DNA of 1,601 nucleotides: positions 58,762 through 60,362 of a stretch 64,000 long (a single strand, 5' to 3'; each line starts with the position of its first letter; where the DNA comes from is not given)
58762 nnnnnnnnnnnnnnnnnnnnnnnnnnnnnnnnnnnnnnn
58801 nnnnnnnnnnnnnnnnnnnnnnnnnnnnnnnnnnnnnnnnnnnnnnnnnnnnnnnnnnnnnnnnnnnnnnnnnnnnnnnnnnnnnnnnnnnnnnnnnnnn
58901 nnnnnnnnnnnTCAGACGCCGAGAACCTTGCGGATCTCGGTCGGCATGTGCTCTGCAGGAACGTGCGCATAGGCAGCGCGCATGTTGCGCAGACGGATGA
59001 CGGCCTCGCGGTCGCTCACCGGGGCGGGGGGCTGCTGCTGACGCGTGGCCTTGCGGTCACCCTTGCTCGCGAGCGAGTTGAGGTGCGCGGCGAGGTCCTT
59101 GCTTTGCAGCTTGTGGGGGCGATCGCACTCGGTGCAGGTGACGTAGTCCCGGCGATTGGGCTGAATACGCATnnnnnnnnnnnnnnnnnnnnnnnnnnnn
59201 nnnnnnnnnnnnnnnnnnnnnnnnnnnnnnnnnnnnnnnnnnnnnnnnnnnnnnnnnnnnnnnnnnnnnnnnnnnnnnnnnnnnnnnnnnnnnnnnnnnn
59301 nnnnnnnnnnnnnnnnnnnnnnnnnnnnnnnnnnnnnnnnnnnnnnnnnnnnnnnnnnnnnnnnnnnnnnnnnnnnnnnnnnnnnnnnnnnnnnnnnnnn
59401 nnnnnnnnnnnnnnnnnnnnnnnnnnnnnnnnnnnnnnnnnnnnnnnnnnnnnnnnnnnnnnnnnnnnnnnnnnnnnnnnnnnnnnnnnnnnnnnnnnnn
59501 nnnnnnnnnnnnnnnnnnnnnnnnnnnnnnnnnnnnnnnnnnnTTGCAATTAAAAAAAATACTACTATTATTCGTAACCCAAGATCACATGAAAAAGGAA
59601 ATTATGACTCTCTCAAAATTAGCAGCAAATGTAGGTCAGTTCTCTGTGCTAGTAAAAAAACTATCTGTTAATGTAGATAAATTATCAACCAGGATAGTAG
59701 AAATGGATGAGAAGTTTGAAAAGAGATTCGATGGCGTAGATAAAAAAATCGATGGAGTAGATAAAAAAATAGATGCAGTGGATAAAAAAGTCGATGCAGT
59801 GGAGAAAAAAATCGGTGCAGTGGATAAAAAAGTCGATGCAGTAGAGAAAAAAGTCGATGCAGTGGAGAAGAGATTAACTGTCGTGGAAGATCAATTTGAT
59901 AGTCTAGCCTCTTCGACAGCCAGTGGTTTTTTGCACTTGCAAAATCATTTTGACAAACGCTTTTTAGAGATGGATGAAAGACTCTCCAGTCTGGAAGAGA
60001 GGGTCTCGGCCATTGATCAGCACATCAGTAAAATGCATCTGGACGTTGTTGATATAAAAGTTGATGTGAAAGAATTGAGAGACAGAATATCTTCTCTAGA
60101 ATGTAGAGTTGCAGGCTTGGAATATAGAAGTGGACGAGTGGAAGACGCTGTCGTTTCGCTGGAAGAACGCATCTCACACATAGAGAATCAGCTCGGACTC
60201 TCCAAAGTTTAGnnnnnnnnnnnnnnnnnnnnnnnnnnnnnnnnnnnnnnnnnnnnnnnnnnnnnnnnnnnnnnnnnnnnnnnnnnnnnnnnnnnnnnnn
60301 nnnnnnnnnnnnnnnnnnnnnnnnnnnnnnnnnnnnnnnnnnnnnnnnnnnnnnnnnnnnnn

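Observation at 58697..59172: Two tandem paralogous mini-proteins with a compact CX2CX3HX8-9H motif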

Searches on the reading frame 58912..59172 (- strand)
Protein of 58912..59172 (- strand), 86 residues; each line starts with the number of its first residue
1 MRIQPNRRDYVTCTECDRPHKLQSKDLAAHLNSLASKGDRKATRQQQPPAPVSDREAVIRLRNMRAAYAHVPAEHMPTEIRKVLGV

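Call 8: search_protein_families(library=pfam, proteins=[window:58912-59172:-], max_evalue=1)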
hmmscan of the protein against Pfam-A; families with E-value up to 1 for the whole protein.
window:58912-59172:- (86 aa): 0 families

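Call 9: search_protein_families(library=phrogs, proteins=[window:58912-59172:-], max_evalue=1)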
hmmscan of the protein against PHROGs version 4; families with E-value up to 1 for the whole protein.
window:58912-59172:- (86 aa): 1 family
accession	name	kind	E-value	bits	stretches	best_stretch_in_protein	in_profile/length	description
phrog_20467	-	DNA, RNA and nucleotide metabolism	0.077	13.9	1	10-67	23-77/112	HNH endonuclease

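Call 13: find_homologous_proteins(query=window:58912-59172:-, max_evalue=0.01)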
Query window:58912-59172:- (86 aa): 2 proteins with E <= 0.01 among 4 candidates.
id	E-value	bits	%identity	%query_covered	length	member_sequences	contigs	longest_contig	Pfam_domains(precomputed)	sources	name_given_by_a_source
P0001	1.3e-37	145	76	100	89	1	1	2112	-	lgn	-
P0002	5.6e-24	102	59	100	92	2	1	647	-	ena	-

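Call 15: find_encoding_contigs(protein=P0001, flank=10000)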
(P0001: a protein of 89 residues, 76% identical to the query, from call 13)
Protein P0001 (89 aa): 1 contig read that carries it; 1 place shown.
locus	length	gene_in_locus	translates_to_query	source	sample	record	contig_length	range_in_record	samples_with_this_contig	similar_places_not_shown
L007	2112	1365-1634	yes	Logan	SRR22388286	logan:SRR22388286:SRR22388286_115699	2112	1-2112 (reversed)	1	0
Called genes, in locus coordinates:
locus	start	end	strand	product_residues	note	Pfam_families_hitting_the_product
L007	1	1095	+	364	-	?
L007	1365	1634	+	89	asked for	-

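Call 16: find_encoding_contigs(protein=P0002, flank=10000)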
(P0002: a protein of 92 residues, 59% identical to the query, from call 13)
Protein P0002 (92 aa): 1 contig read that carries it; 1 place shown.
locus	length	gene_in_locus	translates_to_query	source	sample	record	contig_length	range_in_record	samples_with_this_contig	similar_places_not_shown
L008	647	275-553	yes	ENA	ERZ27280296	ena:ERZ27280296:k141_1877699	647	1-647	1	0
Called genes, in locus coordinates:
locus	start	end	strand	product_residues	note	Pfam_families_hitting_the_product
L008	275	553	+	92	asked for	-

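Call 32: find_related_loci(query=A2, collection=genome_contigs, flank=5000)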
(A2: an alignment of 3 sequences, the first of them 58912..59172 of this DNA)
Query A2 (86 aa) in genome_contigs; peptide patterns used: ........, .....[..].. (x = any residue, [..] = any of these).
23 stretches matched a pattern; 1 encode a relative of the query (tblastn E <= 1e-3); 1 distinct loci.
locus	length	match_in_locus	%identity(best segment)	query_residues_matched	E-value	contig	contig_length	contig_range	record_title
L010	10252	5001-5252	54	9-86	1e-24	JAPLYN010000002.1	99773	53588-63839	MAG: Candidatus Peregrinibacteria bacterium isolate LacPavin_0818_WC45_MAG_38_18 LacPavin_0818_WC45_scaffold_520475, who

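Call 33: find_related_loci(query=A2, collection=viral_contigs, flank=5000)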
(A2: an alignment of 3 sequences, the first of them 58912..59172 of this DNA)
Query A2 (86 aa) in viral_contigs; peptide patterns used: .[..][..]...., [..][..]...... (x = any residue, [..] = any of these).
29 stretches matched a pattern, but none encodes a relative of the query by tblastn (E <= 1e-3).

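Call 37: search_protein_representatives(alignment_id=A2)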
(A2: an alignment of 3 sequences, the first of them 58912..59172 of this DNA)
Query: 3 sequences, 89 profile positions. Proteins with E-value up to 0.001 (for the whole library): 7; up to 1e-10: 2; up to 1e-30: 0. The best 7 are listed.
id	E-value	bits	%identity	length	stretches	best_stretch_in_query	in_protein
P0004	5.6e-27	110.2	-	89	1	10-88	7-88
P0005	8.7e-25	103.2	-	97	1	1-88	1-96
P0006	2.9e-08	50.2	-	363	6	6-43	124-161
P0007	5.3e-06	43.0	-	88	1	9-43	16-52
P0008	1.2e-05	41.9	-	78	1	9-42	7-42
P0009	6.6e-05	39.5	-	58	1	11-48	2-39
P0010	5.9e-04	36.4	-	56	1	5-43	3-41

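Call 39: find_encoding_contigs(protein=P0005, flank=6000, max_places=4)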
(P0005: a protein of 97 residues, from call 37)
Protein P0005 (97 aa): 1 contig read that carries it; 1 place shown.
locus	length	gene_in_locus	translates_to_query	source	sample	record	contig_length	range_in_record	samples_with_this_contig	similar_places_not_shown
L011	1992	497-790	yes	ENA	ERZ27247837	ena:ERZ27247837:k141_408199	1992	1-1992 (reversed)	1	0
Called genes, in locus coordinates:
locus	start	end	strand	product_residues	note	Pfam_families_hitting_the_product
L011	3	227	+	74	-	?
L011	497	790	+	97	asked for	-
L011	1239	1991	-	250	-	?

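Call 40: find_encoding_contigs(protein=P0009, flank=6000, max_places=4)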
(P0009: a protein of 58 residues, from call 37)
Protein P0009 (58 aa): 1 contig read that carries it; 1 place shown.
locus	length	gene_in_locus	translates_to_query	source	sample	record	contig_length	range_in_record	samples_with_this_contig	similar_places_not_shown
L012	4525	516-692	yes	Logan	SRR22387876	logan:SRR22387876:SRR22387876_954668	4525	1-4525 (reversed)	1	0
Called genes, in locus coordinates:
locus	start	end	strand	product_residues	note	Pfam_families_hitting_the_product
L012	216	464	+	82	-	-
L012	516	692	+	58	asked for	-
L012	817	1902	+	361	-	PF04542:Sigma70_r2 (weak)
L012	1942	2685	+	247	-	PF13098:Thioredoxin_2 (weak), PF13462:Thioredoxin_4, PF01323:DSBA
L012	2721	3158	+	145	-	-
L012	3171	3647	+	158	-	PF08534:Redoxin, PF00578:AhpC-TSA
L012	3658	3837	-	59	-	-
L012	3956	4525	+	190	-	?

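Call 41: find_encoding_contigs(protein=P0010, flank=6000, max_places=4)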
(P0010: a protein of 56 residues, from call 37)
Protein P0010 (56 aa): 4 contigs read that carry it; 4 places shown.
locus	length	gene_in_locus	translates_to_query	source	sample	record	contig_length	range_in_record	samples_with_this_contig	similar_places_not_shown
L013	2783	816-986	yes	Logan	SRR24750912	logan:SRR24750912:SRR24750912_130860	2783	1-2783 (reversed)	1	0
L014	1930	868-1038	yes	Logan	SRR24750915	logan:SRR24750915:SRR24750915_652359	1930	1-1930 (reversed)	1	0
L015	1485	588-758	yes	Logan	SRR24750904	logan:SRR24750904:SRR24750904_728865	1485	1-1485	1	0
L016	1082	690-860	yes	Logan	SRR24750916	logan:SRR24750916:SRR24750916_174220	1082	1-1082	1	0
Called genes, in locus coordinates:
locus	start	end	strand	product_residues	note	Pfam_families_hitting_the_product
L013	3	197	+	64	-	?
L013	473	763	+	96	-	-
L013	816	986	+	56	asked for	-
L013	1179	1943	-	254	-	PF03372:Exo_endo_phos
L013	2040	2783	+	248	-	?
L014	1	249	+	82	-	?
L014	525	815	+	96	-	-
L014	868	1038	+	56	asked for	-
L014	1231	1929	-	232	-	?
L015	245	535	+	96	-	-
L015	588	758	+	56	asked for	-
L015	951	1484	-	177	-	?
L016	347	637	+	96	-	-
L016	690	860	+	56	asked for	-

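Call 42: find_encoding_contigs(protein=P0008, flank=6000, max_places=4)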
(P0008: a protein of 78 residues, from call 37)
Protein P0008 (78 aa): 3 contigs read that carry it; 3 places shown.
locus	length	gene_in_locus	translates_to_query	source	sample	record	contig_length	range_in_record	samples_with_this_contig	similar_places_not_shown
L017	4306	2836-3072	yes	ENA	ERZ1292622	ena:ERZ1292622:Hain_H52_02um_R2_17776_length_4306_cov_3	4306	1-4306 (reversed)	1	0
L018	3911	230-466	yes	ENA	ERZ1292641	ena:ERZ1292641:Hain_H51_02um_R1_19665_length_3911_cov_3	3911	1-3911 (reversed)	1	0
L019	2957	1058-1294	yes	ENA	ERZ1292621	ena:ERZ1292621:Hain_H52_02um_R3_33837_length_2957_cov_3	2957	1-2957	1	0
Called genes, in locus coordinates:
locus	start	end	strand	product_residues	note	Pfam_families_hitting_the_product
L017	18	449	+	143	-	PF00171:Aldedh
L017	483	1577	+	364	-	PF02073:Peptidase_M29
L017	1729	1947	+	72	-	-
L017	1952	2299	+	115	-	PF13650:Asp_protease_2 (weak), PF13975:gag-asp_proteas (weak)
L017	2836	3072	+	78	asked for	-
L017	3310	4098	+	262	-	PF13098:Thioredoxin_2 (faint), PF13462:Thioredoxin_4, PF01323:DSBA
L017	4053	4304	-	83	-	PF00186:DHFR_1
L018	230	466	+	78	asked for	-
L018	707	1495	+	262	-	PF13098:Thioredoxin_2 (faint), PF13462:Thioredoxin_4, PF01323:DSBA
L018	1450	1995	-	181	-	PF00186:DHFR_1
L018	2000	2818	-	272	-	PF00303:Thymidylat_synt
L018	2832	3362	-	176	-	PF06559:DCD_N, PF22769:DCD, PF22569:DCD_C, PF00692:dUTPase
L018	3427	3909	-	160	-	?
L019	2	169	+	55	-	?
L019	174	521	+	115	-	-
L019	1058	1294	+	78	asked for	-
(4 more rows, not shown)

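Call 60: search_solved_structures(query=A3, max_evalue=10, show_alignments=3)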
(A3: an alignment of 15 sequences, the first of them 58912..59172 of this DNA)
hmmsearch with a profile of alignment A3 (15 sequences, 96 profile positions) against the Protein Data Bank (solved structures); distinct sequences matched with E-value up to 10: 13.
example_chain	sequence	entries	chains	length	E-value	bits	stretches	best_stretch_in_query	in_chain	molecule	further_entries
2lo2_A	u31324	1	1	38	0.07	17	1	8-44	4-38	SAGA-associated factor 11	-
7yox_A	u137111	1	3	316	0.28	15.1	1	22-78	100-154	DNA helicase MCM8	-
7dp3_A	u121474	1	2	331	0.28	15.1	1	22-78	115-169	DNA helicase MCM8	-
3m99_B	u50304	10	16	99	0.29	15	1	5-44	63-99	SAGA-associated factor 11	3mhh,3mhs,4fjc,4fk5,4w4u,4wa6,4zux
7nhl_o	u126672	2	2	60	0.35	14.8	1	4-28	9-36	30S ribosomal protein S14 type Z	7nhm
5nd8_n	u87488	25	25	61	0.4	14.6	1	4-28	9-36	30S ribosomal protein S14 type Z | Small ribosomal subunit protein uS14B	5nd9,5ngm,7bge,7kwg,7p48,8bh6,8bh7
5li0_n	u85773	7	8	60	0.42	14.5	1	4-28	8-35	30S ribosomal protein S14 type Z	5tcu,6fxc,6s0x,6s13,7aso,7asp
7wi7_A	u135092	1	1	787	0.58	14.1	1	22-78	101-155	DNA helicase MCM8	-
8s91_A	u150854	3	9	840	0.59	14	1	22-78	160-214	DNA helicase MCM8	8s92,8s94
2q8p_A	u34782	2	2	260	0.65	13.9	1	22-52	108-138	Iron-regulated surface determinant E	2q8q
4pkc_A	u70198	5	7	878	0.85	13.5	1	24-96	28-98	TutD | benzylsuccinate synthase alpha chain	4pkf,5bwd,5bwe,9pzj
7cpu_LC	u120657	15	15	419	0.9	13.4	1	20-88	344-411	60S ribosomal protein L4 | Large ribosomal subunit protein uL4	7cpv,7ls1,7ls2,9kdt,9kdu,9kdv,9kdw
6x46_A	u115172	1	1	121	5.5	10.9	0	14-44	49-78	Gametocyte-specific factor 1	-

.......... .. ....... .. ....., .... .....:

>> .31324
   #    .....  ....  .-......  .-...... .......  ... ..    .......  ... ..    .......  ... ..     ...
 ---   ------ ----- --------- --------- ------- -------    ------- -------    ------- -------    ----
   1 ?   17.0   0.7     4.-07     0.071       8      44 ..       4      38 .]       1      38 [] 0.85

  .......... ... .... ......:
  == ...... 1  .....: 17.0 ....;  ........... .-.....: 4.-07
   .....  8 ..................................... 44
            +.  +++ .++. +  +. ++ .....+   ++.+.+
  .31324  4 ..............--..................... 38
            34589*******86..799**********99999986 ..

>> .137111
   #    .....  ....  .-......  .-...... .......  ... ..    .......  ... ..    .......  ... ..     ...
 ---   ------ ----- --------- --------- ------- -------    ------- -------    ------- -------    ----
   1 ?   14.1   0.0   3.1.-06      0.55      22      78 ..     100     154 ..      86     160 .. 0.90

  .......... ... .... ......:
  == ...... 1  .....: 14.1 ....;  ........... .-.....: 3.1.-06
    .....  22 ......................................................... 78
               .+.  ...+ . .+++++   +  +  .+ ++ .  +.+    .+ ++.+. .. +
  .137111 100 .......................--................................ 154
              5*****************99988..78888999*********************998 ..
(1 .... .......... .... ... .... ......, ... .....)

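Call 61: search_protein_families(library=ncbifam, alignment_id=A3, max_evalue=1)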
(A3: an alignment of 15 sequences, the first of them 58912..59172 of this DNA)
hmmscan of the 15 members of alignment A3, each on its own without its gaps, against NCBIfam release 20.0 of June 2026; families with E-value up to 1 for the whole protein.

A. member 1, window:58912-59172:- (86 aa): 1 family
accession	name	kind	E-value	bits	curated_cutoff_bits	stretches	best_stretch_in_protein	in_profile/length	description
NF008993.0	PRK12336.1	equivalog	0.025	13.9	243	1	8-45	97-135/203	translation initiation factor IF-2 subunit beta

B. families by the number of members that match (of 15 scanned): 9 families
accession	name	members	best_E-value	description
NF040506.1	PG0870_Nterm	2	0.01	PG0870-related protein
NF008993.0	PRK12336.1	2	0.013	translation initiation factor IF-2 subunit beta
NF047429.1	ribo_Plancto_bL37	2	0.076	50S ribosomal protein bL37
NF033577.2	transpos_IS481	1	0.043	IS481 family transposase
NF058615.1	cyano_YWSERL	1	0.045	YWSERL motif small protein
NF033833.0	rhodan_ChrE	1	0.077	rhodanese family chromate resistance protein ChrE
NF005272.0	PRK06777.1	1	0.15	4-aminobutyrate--2-oxoglutarate transaminase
TIGR04104.1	cxxc_20_cxxc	1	0.2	TIGR04104 family putative zinc finger protein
NF041023.1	PP0621_fam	1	0.21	PP0621 family protein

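Call 63: predict_structure(alignment_id=A3)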
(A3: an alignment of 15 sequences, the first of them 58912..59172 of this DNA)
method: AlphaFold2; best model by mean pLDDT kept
length: 86 residues; sequences in the alignment: 15
mean_pLDDT: 74.9   pTM: 0.34
mean pLDDT of the five models: 74.9, 74.8, 74.6, 73.1, 71.8
residues with pLDDT >= 90: 4; 70-90: 56; 50-70: 18; < 50: 8
segments of 3 or more residues with pLDDT < 50: 43-47
pLDDT, mean of each block of 10 residues (from residue 1): 61 80 83 68 51 74 89 87 83
secondary structure, 60 per line:
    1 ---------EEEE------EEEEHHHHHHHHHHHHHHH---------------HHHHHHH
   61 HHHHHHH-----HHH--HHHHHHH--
elements in order: E10-13 E20-23 H24-38 H54-67 H78-84

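Call 69: fold_search(model_id=the predicted structure, library=pdb)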
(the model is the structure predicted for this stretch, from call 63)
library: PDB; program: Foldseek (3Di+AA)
matches with E <= 10: 58; with E <= 0.001: 0
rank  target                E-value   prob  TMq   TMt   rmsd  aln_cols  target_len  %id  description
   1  6tbm_C                2.2e+00  0.08  0.23  0.21  22.3        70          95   24  Structure of SAGA bound to TBP, including Spt8 and DUB (released 2020-02-12)
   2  8rxx_SN               2.2e+00  0.05  0.22  0.20  17.3        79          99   18  CRYO-EM STRUCTURE OF LEISHMANIA MAJOR 80S RIBOSOME WITH A/P/E-site tRNA AND mRNA : LM32Cs3H1 sKO STRAIN (released 2024-05-15)
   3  8rv3_B                2.2e+00  0.05  0.22  0.17  21.1       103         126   14  Structure of the domain IV of the replication factor RctB from Vibrio cholerae (released 2025-02-12)
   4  5vf0_MODEL_1_B        2.4e+00  0.41  0.34  0.62   4.1        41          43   20  Solution NMR structure of human RAD18 (198-240) in complex with ubiquitin (released 2017-05-17)
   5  9fxo_SN               2.5e+00  0.04  0.22  0.18  17.3        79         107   18  CRYO-EM STRUCTURE OF LEISHMANIA MAJOR 80S RIBOSOME WITH A/P/E-SITE TRNA AND MRNA : LM32CS1C1 M2 OE MUTANT (released 2025-07-23)
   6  9gcl_F                2.9e+00  0.08  0.30  0.16  13.0        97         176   12  Structure of the U11 snRNP C-lobe (released 2025-02-05)
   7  8ova_AD               3.3e+00  0.04  0.22  0.19  16.8        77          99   18  CRYO-EM STRUCTURE OF TRYPANOSOMA BRUCEI PROCYCLIC FORM 80S RIBOSOME : PARENTAL STRAIN (released 2023-11-29)
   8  2mmv_MODEL_1_A        3.6e+00  0.04  0.24  0.24  18.9        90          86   19  ZapA mutant dimer from Geobacillus stearothermophilus (released 2015-06-17)
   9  5b6b_F                3.8e+00  0.06  0.25  0.14  18.9        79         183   13  Complex of LATS1 and phosphomimetic MOB1b (released 2016-07-06)
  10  9caa_B                4.7e+00  0.02  0.18  0.17  14.1        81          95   20  Cryo-EM structure of human SRCAP-nucleosome complex in the pre-engaged state (composite structure) (released 2025-06-18)
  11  6c9g_B                4.7e+00  0.01  0.11  0.09  14.5        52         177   12  AMP-activated protein kinase bound to pharmacological activator R739 (released 2018-11-28)
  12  2ytp_MODEL_1_A        5.1e+00  0.06  0.23  0.36   7.9        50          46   16  Solution structure of the C2H2 type zinc finger (region 687-719) of human Zinc finger protein 484 (released 2007-10-09)
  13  8r7n_F                5.1e+00  0.05  0.29  0.13  13.2        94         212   13  Overall structure of the U11 snRNP (released 2025-02-05)
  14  8cwr_B                5.1e+00  0.02  0.19  0.16  18.7        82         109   20  Complex structure of WhiB3 and the SigmaAr4-RNAP Beta flap tip chimera in space group R3 (released 2023-05-17)
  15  9ca9_B                5.5e+00  0.02  0.18  0.19  14.1        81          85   20  Cryo-EM structure of the human SRCAP complex in the unbound state (composite structure) (released 2025-06-18)
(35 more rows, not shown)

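Call 87: search_dna_similar(query=window:58912-59172:-, collection=phages, mode=protein, max_evalue=1, max_rows=8)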
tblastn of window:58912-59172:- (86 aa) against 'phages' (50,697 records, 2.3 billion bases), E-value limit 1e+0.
Records with a match: 39; places in all: 39; records where one place covers at least 80% of the query: 14.
Best place of each record, by identity: <60% 39.
By first word of the organism name: Propionibacterium 32; Cutibacterium 7.
By host as written in the record: Propionibacterium acnes 17; Cutibacterium acnes 10; Propionibacterium acnes ATCC 6919 8; Propionibacterium acnes ATCC 11828 1; Cutibacterium acnes subsp. acnes 1; Cutibacterium acnes 01-A-087 1; Cutibacterium acnes 06-0893 1.
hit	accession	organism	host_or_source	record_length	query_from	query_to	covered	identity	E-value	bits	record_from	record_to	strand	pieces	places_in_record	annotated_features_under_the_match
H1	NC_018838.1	Propionibacterium phage P100_A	Cutibacterium acnes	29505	16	85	81%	32.1%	2e-1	35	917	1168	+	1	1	2: terminase large subunit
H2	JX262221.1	Propionibacterium phage P100_A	Cutibacterium acnes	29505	16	85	81%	32.1%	2e-1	35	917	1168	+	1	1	2: terminase large subunit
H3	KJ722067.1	Propionibacterium phage Pacnes 2012-15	Propionibacterium acnes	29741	16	85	81%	31.0%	4e-1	34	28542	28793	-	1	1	hypothetical protein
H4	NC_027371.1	Propionibacterium phage Pacnes 2012-15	Propionibacterium acnes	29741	16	85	81%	31.0%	4e-1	34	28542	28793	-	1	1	hypothetical protein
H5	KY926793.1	Propionibacterium phage PacnesP2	Propionibacterium acnes ATCC 11828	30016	16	85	81%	31.0%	4e-1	34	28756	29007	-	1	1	putative portal protein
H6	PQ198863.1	Cutibacterium phage CAP 1-3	Cutibacterium acnes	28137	16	85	81%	31.0%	5e-1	34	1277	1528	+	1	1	terminase large subunit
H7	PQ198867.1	Cutibacterium phage CAP 2-2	Cutibacterium acnes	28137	16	85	81%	31.0%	5e-1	34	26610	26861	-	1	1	terminase large subunit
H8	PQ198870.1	Cutibacterium phage CAP 10-1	Cutibacterium acnes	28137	16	85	81%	31.0%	5e-1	34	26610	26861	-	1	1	terminase large subunit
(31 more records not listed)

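Call 88: search_dna_similar(query=window:58912-59172:-, collection=plasmids, mode=protein, max_evalue=1, max_rows=8)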
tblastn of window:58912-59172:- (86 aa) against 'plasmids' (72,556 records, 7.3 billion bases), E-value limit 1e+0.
No match.

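Call 91: search_protein_families(library=padloc, alignment_id=A3, max_evalue=1)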
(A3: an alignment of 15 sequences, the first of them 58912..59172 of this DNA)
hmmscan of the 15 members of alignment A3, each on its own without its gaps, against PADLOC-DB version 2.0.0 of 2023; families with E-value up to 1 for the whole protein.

A. member 1, window:58912-59172:- (86 aa): 0 families

B. families by the number of members that match (of 15 scanned): 1 family
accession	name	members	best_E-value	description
PDLC01701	Cas12g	1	0.0075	CAS-V-G; effector__SPE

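Call 92: search_protein_families(library=pfam, alignment_id=A3, max_evalue=5)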
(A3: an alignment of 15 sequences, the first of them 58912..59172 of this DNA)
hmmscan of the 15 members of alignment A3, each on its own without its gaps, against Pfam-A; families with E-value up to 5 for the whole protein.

A. member 1, window:58912-59172:- (86 aa): 0 families

B. families by the number of members that match (of 15 scanned): 14 families
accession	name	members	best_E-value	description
PF13717.11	Zn_ribbon_4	3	0.053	zinc-ribbon domain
PF06252.17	GemA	3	0.069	Bacteriophage Mu, GemA protein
PF05180.17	zf-DNL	2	0.025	DNL zinc finger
PF25206.1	DUF7836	2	0.073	Domain of unknown function (DUF7836)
PF05253.18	zf-U11-48K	2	0.081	U11-48K-like CHHC zinc finger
PF18824.6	LPD11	1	0.062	Large polyvalent protein-associated domain 11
PF24860.1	FdhE_C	1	0.066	FdhE, C-terminal domain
PF07125.16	DUF1378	1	0.081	Protein of unknown function (DUF1378)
PF02176.24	zf-TRAF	1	0.088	TRAF-type zinc finger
PF05550.16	Peptidase_C53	1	0.096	Pestivirus Npro endopeptidase C53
PF18439.7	zf_UBZ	1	0.19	Ubiquitin-Binding Zinc Finger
PF23548.1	Zn_ribbon_FGT1_2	1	0.19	FORGETTER1 second zinc ribbon domain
PF22995.2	C2CH-3rd_BIRD-IDD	1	0.21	BIRD-IDD transcription factor, third C2HC zinc finger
PF12230.13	PRP21_like_P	1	0.32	Pre-mRNA splicing factor PRP21 like protein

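Call 104: search_protein_families(library=pfam, proteins=[L012:817-1902:+, L012:216-464:+, L017:1952-2299:+, L017:1729-1947:+], max_evalue=0.1)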
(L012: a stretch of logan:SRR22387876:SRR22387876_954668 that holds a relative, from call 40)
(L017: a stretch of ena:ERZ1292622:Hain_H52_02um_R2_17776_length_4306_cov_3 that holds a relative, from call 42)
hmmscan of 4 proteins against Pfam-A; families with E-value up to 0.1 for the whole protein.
L012:817-1902:+ (361 aa): 2 families
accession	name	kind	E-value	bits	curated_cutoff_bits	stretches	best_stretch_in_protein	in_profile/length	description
PF04542.20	Sigma70_r2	-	1.6e-07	31.4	24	1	134-172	1-39/71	Sigma-70 region 2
PF04545.22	Sigma70_r4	-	0.062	13.3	24.1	0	298-346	2-47/50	Sigma-70, region 4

L012:216-464:+ (82 aa): 2 families
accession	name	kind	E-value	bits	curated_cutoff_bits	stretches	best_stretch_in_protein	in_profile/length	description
PF23107.1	Zf-C2H2_ZNF451_C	-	0.00087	20.3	30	1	26-59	20-53/59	Two consecutive Zinc fingers C2H2 type, ZNF451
PF13913.12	zf-C2HC_2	-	0.04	14.1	27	1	45-60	3-18/25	zinc-finger of a C2HC-type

L017:1952-2299:+ (115 aa): 4 families
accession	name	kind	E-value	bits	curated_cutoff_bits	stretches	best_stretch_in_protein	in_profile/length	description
PF13975.11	gag-asp_proteas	-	1.1e-06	29.6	28.2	1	16-93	10-88/92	gag-polyprotein putative aspartyl protease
PF13650.11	Asp_protease_2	-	1.1e-05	26.5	24.3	1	16-92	10-88/90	Aspartyl protease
PF00077.25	RVP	-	0.00018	22.2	20.7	1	13-93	13-91/101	Retroviral aspartyl protease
PF25250.1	DUF7852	-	0.023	14.7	22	1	56-112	108-163/238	Domain of unknown function (DUF7852)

L017:1729-1947:+ (72 aa): 1 family
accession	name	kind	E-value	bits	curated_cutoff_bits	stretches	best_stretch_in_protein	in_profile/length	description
PF18929.5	DUF5678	-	0.00066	19.9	23.2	1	13-48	4-39/49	Family of unknown function (DUF5678)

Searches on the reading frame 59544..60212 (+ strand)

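Call 8: search_protein_families(library=pfam, proteins=[window:59544-60212:+], max_evalue=1)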
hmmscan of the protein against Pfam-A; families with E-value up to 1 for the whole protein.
window:59544-60212:+ (222 aa): 157 families (the best 25 are shown)
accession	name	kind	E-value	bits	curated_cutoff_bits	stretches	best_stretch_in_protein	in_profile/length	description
PF23991.1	DUF7310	-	5.7e-13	49.6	40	3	56-110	26-80/83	Coiled-coil region of unknown function (DUF7310)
PF07889.17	DUF1664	-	1.2e-11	45.2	34.6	2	35-116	41-122/124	Protein of unknown function (DUF1664)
PF00261.25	Tropomyosin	-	1.7e-08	34.7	38.6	2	34-122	149-236/242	Tropomyosin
PF06419.17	COG6_N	-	7.6e-08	32.9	27.4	2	47-117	20-90/114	Conserved oligomeric complex COG6, N-terminal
PF01519.22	DUF16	-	8.2e-08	33.1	40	2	57-121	38-102/104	Protein of unknown function DUF16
PF10779.14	XhlA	-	9.1e-08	32.6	34.7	3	136-180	2-46/67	Haemolysin XhlA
PF05531.17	NPV_P10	-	4.4e-07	30.7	29.8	1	89-123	12-49/75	Nucleopolyhedrovirus P10 protein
PF06009.19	Laminin_II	-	6.4e-07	29.9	33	2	57-122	14-79/138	Laminin Domain II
PF16326.10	ABC_tran_CTD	-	9.9e-07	29.3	32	1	60-110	8-63/69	ABC transporter C-terminal domain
PF19220.6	Rod_CreS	-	1.5e-06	28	100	2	71-217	17-162/359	Crescentin, rod domain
PF04102.17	SlyX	-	3.2e-06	28.1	30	1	143-197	1-55/67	SlyX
PF05377.16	FlaC_arch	-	3.4e-06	27.8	27.8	2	82-121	1-40/55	Flagella accessory protein C (FlaC)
PF11932.13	DUF3450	-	4.3e-06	26.7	32.6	1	43-116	20-93/241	Protein of unknown function (DUF3450)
PF10046.14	BLOC1_2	-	4.4e-06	27.4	33.4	2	53-118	27-95/96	Biogenesis of lysosome-related organelles complex-1 subunit 2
PF00038.26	Filament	-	4.7e-06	26.9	40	2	132-217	190-272/313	Intermediate filament protein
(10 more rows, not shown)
